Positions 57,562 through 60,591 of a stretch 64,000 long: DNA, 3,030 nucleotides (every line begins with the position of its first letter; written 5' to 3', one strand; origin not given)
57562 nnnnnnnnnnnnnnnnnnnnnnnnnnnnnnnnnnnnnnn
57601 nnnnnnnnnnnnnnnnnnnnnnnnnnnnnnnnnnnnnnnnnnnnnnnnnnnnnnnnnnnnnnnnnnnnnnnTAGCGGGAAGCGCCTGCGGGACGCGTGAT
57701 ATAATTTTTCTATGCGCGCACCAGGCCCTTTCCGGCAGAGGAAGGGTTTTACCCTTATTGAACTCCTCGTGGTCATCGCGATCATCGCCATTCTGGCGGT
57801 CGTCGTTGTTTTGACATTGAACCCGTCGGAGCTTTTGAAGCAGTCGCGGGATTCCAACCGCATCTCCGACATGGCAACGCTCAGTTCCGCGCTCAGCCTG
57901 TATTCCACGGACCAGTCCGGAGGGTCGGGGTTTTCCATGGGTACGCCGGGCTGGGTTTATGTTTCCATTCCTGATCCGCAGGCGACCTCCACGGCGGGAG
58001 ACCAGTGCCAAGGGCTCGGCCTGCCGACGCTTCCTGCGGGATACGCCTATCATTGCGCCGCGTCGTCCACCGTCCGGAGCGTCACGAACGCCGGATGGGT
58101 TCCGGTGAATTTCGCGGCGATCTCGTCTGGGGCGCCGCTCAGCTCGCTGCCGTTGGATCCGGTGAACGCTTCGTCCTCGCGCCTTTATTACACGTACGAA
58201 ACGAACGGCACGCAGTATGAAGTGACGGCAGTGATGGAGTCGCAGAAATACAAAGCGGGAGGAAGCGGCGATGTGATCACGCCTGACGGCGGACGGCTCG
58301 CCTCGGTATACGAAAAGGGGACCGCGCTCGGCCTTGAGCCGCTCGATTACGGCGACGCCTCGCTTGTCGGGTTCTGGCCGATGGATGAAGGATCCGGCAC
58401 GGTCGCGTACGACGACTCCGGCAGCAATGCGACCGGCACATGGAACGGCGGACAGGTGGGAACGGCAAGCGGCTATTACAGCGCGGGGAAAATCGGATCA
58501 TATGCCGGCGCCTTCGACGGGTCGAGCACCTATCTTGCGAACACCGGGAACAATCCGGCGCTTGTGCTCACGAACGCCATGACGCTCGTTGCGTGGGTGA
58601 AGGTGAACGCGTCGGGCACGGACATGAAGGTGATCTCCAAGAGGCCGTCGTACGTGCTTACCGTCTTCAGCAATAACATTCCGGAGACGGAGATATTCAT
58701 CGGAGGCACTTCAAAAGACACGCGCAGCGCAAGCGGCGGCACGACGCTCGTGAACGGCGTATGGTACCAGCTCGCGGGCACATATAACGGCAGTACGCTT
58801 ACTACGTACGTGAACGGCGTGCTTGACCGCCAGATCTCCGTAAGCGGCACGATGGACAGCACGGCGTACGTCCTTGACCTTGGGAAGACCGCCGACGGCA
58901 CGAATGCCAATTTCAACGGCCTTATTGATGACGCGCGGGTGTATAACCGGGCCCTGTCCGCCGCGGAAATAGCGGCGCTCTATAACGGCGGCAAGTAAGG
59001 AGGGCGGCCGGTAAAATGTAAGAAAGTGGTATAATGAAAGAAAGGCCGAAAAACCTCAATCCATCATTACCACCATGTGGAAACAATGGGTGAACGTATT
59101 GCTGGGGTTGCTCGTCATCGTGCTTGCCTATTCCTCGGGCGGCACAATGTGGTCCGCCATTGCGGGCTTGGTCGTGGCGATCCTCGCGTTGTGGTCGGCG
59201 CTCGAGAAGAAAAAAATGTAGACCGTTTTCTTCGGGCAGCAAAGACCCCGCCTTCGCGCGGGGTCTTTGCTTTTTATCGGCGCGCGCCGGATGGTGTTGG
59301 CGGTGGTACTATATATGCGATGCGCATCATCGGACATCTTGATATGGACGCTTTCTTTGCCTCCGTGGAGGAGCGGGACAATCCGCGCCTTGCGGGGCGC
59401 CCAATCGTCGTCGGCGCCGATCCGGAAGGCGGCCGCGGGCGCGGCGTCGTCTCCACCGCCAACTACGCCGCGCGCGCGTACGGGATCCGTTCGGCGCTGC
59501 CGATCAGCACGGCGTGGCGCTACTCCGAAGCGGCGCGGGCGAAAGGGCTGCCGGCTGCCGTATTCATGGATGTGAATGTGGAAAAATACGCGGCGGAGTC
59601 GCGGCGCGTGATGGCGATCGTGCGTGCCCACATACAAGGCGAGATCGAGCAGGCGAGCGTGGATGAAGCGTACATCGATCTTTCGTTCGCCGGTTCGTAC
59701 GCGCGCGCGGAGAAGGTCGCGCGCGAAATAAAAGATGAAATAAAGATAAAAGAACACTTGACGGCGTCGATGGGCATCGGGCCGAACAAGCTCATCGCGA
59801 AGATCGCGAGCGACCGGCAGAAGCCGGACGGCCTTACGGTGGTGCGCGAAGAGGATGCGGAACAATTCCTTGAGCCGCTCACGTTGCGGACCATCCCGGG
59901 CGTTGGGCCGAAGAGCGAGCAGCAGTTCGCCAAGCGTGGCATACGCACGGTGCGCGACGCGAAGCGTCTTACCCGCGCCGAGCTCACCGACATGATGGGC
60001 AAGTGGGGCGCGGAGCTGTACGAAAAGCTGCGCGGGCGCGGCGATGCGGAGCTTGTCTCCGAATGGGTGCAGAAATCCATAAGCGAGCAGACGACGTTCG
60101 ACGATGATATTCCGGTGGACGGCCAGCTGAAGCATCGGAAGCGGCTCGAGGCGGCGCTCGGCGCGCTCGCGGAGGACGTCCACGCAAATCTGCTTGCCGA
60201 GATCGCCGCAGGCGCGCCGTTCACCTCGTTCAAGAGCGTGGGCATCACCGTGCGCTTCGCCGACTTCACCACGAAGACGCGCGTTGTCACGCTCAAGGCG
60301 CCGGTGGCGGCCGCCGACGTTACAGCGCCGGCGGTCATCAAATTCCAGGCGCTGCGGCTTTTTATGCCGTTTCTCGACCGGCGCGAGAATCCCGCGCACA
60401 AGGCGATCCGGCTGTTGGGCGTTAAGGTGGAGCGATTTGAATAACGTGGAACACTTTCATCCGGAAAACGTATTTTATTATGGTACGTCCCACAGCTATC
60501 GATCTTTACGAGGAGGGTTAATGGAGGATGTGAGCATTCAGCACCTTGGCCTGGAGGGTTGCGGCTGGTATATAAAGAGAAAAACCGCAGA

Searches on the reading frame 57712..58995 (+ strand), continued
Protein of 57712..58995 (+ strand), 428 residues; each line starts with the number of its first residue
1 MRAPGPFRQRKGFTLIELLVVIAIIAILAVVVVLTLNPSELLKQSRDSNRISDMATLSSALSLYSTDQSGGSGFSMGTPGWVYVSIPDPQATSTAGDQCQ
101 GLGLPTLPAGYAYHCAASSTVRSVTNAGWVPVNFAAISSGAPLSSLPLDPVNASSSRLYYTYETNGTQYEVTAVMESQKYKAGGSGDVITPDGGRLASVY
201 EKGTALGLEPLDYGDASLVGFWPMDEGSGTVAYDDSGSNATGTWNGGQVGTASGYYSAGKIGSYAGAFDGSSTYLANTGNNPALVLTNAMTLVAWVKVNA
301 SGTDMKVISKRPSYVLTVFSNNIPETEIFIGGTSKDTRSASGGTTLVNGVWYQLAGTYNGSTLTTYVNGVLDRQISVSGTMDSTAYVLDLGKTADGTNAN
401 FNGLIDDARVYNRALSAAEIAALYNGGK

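Call 35: fold_search(model_id=the predicted structure, library=pdb)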
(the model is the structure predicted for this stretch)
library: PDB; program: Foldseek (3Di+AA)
matches with E <= 10: 1403; with E <= 0.001: 486
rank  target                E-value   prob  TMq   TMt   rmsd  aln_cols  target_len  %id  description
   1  5hp6                  2.6e-11  1.00  0.38  0.21  15.4       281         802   19  Structure of AbnA, a GH43 extracellular arabinanase from Geobacillus stearothermophilus (a new conformational state) (released 2017-02-01)
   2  5ho0                  2.6e-11  1.00  0.38  0.21  16.2       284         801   19  Crystal structure of AbnA (closed conformation), a GH43 extracellular arabinanase from Geobacillus stearothermophilus (released 2017-02-01)
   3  5ho2                  3.4e-11  1.00  0.40  0.22  15.8       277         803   18  Crystal structure of AbnA (open conformation), a GH43 extracellular arabinanase from Geobacillus stearothermophilus (released 2017-02-01)
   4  3pme                  4.8e-11  1.00  0.38  0.39   4.5       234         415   16  Crystal structure of the receptor binding domain of botulinum neurotoxin C/D mosaic serotype (released 2010-12-15)
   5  7uia_A                5.4e-11  1.00  0.36  0.38   4.9       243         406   14  Crystal structure of BoNT/E receptor binding domain in complex with SV2 and VHH (released 2023-04-05)
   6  5hon_A                6.1e-11  1.00  0.39  0.76   4.6       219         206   21  Structure of Domain 4 of AbnA, a GH43 extracellular arabinanase from Geobacillus stearothermophilus, in complex with a (released 2017-02-01)
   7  3rmy_A                8.5e-11  1.00  0.36  0.38   5.0       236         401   15  Crystal structure of HCR/D W1238A mutant (released 2011-06-01)
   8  6hox                  1.2e-10  1.00  0.40  0.40   4.3       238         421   16  Crystal structure of the binding domain of Paraclostridial Mosquitocidal Protein 1 (released 2019-07-10)
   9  3n7m                  1.4e-10  1.00  0.39  0.40   4.1       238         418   15  Crystal structure of W1252A mutant of HCR D/C VPI 5995 (released 2010-09-08)
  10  7uie_H                1.4e-10  1.00  0.37  0.39   5.0       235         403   14  Crystal structure of HcE-JLE-G6 (released 2023-04-05)
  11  7ce2_A                2.0e-10  1.00  0.38  0.37   4.5       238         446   18  The Crystal structure of TeNT Hc complexed with neutralizing antibody (released 2021-04-07)
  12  5lr0_B                2.0e-10  1.00  0.38  0.39   3.7       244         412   14  Binding domain of Botulinum Neurotoxin DC in complex with SialylT (released 2017-08-30)
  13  1ms5_A                2.0e-10  1.00  0.35  0.25   5.8       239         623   18  Triclinic form of Trypanosoma cruzi trans-sialidase, soaked with N-acetylneuraminyl-a-2,3-thio-galactoside (NA-S-Gal) (released 2003-03-25)
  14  3r4u_A                2.1e-10  1.00  0.38  0.38   5.1       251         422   13  Cell entry of botulinum neurotoxin type C is dependent upon interaction with two ganglioside molecules (released 2011-06-08)
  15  9fyq_C                2.2e-10  1.00  0.39  0.39   3.6       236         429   17  Cryo-EM structure of native SV2A in complex with TeNT-Hc, gangliosides and Pro-Macrobody 5 (released 2025-05-21)
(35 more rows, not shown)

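Call 36: search_solved_structures(query=A1, max_evalue=1, show_alignments=0)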
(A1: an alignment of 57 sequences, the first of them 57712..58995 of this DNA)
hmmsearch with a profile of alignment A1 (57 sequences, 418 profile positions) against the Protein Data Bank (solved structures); distinct sequences matched with E-value up to 1: 63 (the best 60 are shown).
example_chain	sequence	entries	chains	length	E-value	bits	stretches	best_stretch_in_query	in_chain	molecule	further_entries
4qvs_A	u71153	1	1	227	1.9e-15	60.2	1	236-413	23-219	S-layer domain-containing protein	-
5hon_A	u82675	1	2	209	8.3e-14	54.7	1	228-413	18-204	Extracellular arabinanase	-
5ho0_A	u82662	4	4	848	2e-13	53.4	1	202-413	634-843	Extracellular arabinanase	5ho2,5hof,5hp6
9b6m_B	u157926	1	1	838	1.7e-07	34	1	265-415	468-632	PG1 heavy chain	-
7tgg_A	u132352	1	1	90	1.7e-07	33.9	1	4-63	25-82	Geopilin domain 1 protein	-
9egp_A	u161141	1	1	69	6.4e-07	32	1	4-63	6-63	Geopilin domain 1 protein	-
7ce2_A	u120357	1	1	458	1.8e-06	30.5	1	275-415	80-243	Tetanus toxin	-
1dll_A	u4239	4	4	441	2.3e-06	30.2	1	276-415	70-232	TETANUS TOXIN | Tetanus toxin (Tentoxylysin)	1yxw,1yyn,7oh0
1dfq_A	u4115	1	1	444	2.3e-06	30.2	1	276-415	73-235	TETANUS TOXIN HC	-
3hmy_A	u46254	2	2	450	2.4e-06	30.2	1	276-415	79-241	Tetanus toxin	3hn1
7by4_A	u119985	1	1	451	2.4e-06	30.1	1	276-415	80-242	Tetanus toxin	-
1a8d_A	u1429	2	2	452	2.4e-06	30.1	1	276-415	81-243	TETANUS NEUROTOXIN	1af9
9fyq_C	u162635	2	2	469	2.6e-06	30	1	276-415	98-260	Tetanus toxin heavy chain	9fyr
1d0h_A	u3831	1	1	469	2.6e-06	30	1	276-415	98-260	PROTEIN (TETANUS TOXIN HC)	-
1fv2_A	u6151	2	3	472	2.7e-06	30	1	276-415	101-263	TETANUS TOXIN HEAVY CHAIN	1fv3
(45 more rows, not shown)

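Call 37: find_related_loci(query=A1, collection=genome_contigs, flank=10000)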
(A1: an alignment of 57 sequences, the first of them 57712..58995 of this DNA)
Query A1 (428 aa) in genome_contigs; peptide patterns used: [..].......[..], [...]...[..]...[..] (x = any residue, [..] = any of these).
600 stretches matched a pattern (row limit reached: there are more); 184 encode a relative of the query (tblastn E <= 1e-3); the best 80 are kept; 80 distinct loci.
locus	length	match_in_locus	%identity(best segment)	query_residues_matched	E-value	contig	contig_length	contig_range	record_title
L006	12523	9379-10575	46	5-428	2e-79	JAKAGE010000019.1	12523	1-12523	MAG: bacterium isolate WY2.bin145 NODE_7740_length_12523_cov_1.202565, whole genome shotgun sequence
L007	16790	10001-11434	47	7-215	3e-32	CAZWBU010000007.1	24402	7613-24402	MAG TPA_asm: uncultured Candidatus Saccharibacteria bacterium isolate SRP119689_co1_331 genome assembly, contig: NODE_26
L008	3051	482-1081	31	7-197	1e-19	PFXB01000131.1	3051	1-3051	MAG: candidate division WWE3 bacterium CG_4_9_14_3_um_filter_43_9 CG_4_9_14_3_um_filter_150_scaffold_102336_c, whole gen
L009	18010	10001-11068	27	8-425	5e-19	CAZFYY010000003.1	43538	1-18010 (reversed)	MAG TPA_asm: uncultured Gammaproteobacteria bacterium isolate SRP296810_co1_333 genome assembly, contig: NODE_701_length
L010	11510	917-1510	31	216-428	2e-16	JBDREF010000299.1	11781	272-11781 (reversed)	MAG: Planctomycetota bacterium isolate MEGAHIT-group-1.301 k141_3821639, whole genome shotgun sequence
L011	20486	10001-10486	36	10-208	3e-15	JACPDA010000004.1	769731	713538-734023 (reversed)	MAG: Candidatus Daviesbacteria bacterium isolate NC_groundwater_297_Ag_B-0.1um_41_14 S7_GD2017_3_B1_scaffold_1, whole ge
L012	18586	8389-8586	48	8-80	2e-12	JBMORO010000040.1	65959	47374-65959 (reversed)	MAG: Patescibacteria group bacterium isolate Betzabe_MAG182 MAG182_40, whole genome shotgun sequence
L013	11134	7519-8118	32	216-423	3e-12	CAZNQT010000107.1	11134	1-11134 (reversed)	MAG TPA_asm: uncultured Pirellulales bacterium isolate SRP323688_co1_253 genome assembly, contig: NODE_8874_length_11134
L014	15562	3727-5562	29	215-423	3e-11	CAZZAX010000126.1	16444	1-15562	MAG TPA_asm: uncultured Pirellulales bacterium isolate SRP068000_co1_46 genome assembly, contig: NODE_5337_length_16444_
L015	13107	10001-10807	30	6-427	5e-11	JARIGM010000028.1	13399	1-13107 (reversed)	MAG: Candidatus Kaiserbacteria bacterium isolate CullarsAll.DT.26 k141_617910, whole genome shotgun sequence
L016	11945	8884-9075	42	7-70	5e-11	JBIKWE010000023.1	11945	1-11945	MAG: Limisphaerales bacterium isolate ME2015-09-01_3300035663_group6_bin84 Rohwer_bin1528_scaffold_3875_c1, whole genome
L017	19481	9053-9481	25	11-183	6e-11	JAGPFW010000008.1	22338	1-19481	Patescibacteria group bacterium isolate Gw_SlDig_bin_207 Gw_SlDig_3785_length_22338_cov_4.004142, whole genome shotgun s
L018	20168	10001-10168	52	10-67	8e-11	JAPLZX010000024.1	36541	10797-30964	MAG: Candidatus Zambryskiibacteriota bacterium isolate LacPavin_0419_WC90_MAG_35_8 LacPavin_0419_WC90_scaffold_31554, wh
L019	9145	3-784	41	8-174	1e-10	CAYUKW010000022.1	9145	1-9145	MAG TPA_asm: uncultured Candidatus Saccharibacteria bacterium isolate SRP193066_co2_3 genome assembly, contig: NODE_3916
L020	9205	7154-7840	44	9-70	1e-10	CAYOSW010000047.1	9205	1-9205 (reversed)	MAG TPA_asm: uncultured Gammaproteobacteria bacterium isolate binchicken_co105_397 genome assembly, contig: NODE_9878_le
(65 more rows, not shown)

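Call 41: find_encoding_contigs(protein=P0001, flank=10000, max_places=2)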
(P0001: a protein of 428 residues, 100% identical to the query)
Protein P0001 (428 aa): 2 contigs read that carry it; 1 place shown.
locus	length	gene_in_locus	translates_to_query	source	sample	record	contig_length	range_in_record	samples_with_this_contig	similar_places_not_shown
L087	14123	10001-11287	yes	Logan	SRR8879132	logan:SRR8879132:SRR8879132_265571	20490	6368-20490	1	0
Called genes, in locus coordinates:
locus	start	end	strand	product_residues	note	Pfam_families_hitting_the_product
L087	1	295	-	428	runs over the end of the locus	PF07992:Pyr_redox_2, PF00070:Pyr_redox (weak)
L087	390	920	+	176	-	-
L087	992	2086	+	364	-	PF00162:PGK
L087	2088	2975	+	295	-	PF02272:DHHA1 (weak)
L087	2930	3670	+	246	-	PF01693:Cauli_VI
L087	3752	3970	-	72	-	PF01381:HTH_3 (weak)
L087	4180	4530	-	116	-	PF13443:HTH_26 (weak)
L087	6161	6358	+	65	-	-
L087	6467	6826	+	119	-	-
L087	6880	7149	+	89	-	-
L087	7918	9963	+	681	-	PF05231:MASE1, PF00512:HisKA, PF02518:HATPase_c, PF00072:Response_reg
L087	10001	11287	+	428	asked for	PF07963:N_methyl, PF13385:Laminin_G_3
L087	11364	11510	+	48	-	-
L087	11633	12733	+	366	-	PF00817:IMS, PF11798:IMS_HHH (weak), PF21999:IMS_HHH_1 (weak), PF11799:IMS_C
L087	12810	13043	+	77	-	-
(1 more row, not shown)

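Call 67: search_protein_families(library=pfam, proteins=[P0069], max_evalue=0.001)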
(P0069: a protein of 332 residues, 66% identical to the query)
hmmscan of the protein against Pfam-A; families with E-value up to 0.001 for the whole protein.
P0069 (332 aa): 1 family
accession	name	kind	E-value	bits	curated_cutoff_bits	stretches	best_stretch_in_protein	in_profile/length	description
PF07963.17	N_methyl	-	4.1e-08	32.9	21.2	1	5-27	4-26/27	Prokaryotic N-terminal methylation motif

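Call 68: find_encoding_contigs(protein=P0021, flank=8000, max_places=1)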
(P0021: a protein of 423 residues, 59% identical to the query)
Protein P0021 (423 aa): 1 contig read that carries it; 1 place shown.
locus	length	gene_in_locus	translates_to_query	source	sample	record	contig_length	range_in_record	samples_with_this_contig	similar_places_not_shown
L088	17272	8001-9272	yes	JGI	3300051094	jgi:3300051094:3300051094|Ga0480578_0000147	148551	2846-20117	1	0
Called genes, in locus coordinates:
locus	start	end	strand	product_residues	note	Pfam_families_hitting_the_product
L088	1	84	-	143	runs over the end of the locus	PF22769:DCD (weak), PF00692:dUTPase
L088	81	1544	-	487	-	PF01743:PolyA_pol, PF12627:PolyA_pol_RNAbd, PF01966:HD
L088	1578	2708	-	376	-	PF01409:tRNA-synt_2d, PF03147:FDX-ACB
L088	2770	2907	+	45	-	-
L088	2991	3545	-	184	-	PF13539:Peptidase_M15_4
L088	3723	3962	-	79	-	-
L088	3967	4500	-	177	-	-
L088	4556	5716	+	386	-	PF02481:DNA_processg_A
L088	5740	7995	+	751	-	PF01751:Toprim, PF01131:Topoisom_bac, PF01396:Zn_ribbon_Top1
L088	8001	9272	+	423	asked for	PF07963:N_methyl, PF13385:Laminin_G_3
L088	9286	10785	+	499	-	PF13328:HD_4, PF01966:HD, PF04607:RelA_SpoT, PF02824:TGS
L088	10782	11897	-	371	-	PF02195:ParB_N, PF17762:HTH_ParB, PF23552:ParB_C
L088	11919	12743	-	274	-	PF00142:Fer4_NifH, PF01656:CbiA, PF02374:ArsA_ATPase (weak), PF06564:CBP_BcsQ, PF07015:VirC1 (faint), PF09140:MipZ (weak), PF10609:ParA, PF13614:AAA_31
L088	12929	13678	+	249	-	PF00535:Glycos_transf_2, PF13641:Glyco_tranf_2_3, PF13632:Glyco_trans_2_3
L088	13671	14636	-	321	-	PF01063:Aminotran_4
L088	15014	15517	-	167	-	PF01844:HNH (weak), PF13392:HNH_3 (weak)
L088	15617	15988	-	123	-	PF02033:RBFA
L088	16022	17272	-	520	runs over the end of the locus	PF00009:GTP_EFTU, PF01926:MMR_HSR1, PF22042:EF-G_D2, PF11987:IF-2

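Call 69: find_encoding_contigs(protein=P0015, flank=8000, max_places=1)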
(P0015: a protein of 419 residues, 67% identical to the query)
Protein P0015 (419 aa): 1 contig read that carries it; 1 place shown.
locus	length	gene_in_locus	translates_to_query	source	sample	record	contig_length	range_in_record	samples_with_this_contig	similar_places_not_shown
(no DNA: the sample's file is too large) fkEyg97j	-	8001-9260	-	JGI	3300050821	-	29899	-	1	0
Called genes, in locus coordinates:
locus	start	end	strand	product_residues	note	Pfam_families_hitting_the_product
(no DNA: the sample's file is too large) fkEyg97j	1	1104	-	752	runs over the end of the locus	PF00133:tRNA-synt_1, PF09334:tRNA-synt_1g, PF08264:Anticodon_1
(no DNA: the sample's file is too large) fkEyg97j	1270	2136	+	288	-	-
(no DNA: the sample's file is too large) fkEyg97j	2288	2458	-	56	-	-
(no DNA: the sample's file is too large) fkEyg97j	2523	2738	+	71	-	PF01165:Ribosomal_S21 (weak)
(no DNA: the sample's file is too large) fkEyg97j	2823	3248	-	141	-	-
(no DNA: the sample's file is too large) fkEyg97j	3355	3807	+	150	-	PF09424:YqeY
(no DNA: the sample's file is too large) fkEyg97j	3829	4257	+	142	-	PF02130:YbeY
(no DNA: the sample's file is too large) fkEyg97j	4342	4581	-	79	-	-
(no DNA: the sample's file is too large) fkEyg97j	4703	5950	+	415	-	PF11104:PilM_2 (faint), PF02491:SHS2_FTSA, PF06723:MreB_Mbl, PF14450:FtsA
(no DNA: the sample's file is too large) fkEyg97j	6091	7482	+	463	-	PF00091:Tubulin, PF12327:FtsZ_C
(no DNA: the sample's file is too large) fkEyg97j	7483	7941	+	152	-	PF10648:Gmad2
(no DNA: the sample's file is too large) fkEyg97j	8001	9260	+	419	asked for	PF07963:N_methyl (weak), PF13385:Laminin_G_3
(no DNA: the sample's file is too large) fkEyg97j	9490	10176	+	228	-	PF00730:HhH-GPD, PF00633:HHH (weak)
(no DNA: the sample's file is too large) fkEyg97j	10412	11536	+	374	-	-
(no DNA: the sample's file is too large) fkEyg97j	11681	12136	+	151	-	PF01250:Ribosomal_S6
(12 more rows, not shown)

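Call 76: list_cluster_members(proteins=[P0001, P0121, P0123, P0186])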
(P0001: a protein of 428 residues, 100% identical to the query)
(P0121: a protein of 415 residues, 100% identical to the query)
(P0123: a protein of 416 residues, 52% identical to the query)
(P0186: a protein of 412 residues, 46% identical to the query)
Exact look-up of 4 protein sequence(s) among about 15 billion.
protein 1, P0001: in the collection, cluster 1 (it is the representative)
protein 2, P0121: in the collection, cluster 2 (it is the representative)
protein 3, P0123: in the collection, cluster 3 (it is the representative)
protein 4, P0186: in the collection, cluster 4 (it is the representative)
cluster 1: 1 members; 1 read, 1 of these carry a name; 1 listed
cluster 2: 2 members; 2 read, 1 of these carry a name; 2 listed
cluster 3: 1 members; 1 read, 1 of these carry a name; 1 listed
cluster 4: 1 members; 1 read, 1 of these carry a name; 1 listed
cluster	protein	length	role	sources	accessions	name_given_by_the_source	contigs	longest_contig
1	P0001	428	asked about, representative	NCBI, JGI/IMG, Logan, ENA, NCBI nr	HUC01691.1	MAG TPA: LamG-like jellyroll fold domain-containing protein [Candidatus Paceibacterota ... | LamG-like jellyroll fold domain-containing protein [Candidatus Paceibacterota bacterium]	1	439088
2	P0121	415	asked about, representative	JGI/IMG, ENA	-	-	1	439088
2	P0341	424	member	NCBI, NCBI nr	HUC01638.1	MAG TPA: LamG-like jellyroll fold domain-containing protein [Candidatus Paceibacterota ... | LamG-like jellyroll fold domain-containing protein [Candidatus Paceibacterota bacterium]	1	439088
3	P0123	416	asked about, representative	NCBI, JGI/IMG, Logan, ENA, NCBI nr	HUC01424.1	MAG TPA: LamG-like jellyroll fold domain-containing protein [Candidatus Paceibacterota ... | LamG-like jellyroll fold domain-containing protein [Candidatus Paceibacterota bacterium]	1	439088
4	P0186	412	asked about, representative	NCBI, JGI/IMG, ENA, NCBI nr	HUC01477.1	MAG TPA: LamG-like jellyroll fold domain-containing protein [Candidatus Paceibacterota ... | LamG-like jellyroll fold domain-containing protein [Candidatus Paceibacterota bacterium]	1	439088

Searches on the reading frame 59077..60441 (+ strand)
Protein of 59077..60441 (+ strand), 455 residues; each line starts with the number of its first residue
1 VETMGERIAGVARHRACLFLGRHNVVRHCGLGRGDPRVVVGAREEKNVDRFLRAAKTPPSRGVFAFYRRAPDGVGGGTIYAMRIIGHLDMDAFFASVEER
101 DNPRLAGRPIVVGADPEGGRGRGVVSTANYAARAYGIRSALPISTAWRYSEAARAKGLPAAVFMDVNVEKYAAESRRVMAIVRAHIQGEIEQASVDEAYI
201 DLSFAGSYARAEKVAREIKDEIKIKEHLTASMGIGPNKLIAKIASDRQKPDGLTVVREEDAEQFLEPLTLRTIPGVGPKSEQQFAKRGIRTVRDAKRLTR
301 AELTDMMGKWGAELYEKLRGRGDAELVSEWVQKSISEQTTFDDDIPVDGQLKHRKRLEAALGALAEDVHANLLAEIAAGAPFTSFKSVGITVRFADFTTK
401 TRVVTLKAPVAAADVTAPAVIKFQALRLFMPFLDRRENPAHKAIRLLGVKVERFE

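Call 12: search_protein_families(library=pfam, proteins=[window:59077-60441:+], max_evalue=0.01)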
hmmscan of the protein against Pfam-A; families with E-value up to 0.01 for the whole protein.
window:59077-60441:+ (455 aa): 6 families
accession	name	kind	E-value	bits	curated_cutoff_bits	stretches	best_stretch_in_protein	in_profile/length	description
PF00817.25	IMS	-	1.4e-40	139.1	23.2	1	88-246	1-148/148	impB/mucB/samB family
PF11799.13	IMS_C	-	1.1e-09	39.1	20.7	1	333-454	2-99/109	impB/mucB/samB family C-terminal domain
PF21999.2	IMS_HHH_1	-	5.8e-07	30.3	27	1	272-320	2-51/53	DNA polymerase-iota, thumb domain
PF11798.14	IMS_HHH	-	8.1e-06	26.2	24.4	1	259-289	2-32/32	IMS family HHH motif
PF14520.12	HHH_5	-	3.4e-05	24.7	27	1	269-308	3-44/57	Helix-hairpin-helix domain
PF10391.15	DNA_pol_lambd_f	-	0.00027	21.1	29.8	1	270-318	3-50/51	Fingers domain of DNA polymerase lambda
